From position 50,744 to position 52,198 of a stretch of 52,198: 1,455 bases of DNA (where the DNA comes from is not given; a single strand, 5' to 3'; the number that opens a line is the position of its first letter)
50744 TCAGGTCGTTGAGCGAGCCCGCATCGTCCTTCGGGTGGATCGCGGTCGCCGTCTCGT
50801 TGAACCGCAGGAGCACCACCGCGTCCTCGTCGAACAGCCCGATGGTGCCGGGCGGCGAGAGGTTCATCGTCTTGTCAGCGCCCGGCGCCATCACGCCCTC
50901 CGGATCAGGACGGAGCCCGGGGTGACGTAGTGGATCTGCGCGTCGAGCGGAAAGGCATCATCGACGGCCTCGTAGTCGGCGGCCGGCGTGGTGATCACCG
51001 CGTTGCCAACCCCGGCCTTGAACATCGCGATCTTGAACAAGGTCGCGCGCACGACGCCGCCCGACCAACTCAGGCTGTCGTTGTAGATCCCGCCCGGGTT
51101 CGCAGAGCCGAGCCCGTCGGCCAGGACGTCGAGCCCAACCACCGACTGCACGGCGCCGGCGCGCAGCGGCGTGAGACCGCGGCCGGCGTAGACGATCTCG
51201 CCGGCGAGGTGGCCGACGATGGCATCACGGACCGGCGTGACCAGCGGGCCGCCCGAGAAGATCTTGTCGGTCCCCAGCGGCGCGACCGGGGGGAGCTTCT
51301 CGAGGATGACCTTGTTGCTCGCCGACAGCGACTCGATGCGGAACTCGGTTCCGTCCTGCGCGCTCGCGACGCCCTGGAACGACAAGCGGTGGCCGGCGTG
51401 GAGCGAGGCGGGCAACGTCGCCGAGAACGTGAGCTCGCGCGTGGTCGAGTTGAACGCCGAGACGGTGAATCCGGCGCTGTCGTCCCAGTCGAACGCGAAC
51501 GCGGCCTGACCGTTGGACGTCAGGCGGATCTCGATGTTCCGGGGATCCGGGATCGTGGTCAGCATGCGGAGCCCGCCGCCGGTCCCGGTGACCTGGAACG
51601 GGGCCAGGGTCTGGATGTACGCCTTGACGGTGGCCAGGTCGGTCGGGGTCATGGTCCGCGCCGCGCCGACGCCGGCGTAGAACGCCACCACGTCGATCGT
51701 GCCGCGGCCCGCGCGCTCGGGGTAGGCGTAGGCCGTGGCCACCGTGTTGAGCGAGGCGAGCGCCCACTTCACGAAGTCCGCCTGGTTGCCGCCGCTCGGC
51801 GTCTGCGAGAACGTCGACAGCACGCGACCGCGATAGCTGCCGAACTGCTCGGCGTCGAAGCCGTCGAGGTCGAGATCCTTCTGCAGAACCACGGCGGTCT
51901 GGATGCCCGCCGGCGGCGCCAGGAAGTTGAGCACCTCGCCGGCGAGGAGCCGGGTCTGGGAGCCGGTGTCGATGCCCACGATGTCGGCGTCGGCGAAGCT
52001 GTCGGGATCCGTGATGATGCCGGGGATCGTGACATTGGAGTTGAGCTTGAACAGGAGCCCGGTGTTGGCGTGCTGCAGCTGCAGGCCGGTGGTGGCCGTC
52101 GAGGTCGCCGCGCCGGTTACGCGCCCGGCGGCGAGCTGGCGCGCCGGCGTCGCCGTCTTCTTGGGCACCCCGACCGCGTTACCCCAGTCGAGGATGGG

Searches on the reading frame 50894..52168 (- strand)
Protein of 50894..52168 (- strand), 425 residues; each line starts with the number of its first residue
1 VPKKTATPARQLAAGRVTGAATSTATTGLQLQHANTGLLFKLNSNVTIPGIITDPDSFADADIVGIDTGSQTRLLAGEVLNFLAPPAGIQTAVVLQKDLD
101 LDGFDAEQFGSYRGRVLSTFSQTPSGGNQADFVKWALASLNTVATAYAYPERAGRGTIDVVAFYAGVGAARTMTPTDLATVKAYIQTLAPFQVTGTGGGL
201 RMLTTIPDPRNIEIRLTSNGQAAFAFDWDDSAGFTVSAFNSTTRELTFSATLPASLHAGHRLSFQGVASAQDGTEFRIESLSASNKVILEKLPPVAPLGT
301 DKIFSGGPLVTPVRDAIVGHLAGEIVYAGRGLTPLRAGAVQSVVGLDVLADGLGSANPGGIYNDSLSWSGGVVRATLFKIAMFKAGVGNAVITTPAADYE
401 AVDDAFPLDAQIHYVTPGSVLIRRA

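Call 34: search_protein_families(library=phrogs, proteins=[window:50894-52168:-], max_evalue=0.001)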
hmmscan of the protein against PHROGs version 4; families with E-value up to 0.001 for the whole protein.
window:50894-52168:- (425 aa): 2 families
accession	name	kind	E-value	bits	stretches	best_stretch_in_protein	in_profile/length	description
phrog_6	-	tail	2.9e-15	56.9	1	3-192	145-303/548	baseplate wedge subunit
phrog_1608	-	tail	1.1e-14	55.4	1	102-194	3-89/192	tail protein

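Call 35: search_protein_families(library=pfam, proteins=[window:50894-52168:-], max_evalue=0.001)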
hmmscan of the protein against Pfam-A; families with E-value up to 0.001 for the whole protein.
window:50894-52168:- (425 aa): 1 family
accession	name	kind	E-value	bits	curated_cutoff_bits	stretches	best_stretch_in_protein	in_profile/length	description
PF04865.19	Baseplate_J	-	4.9e-23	82.2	21.1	1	3-192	17-195/255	Baseplate J-like protein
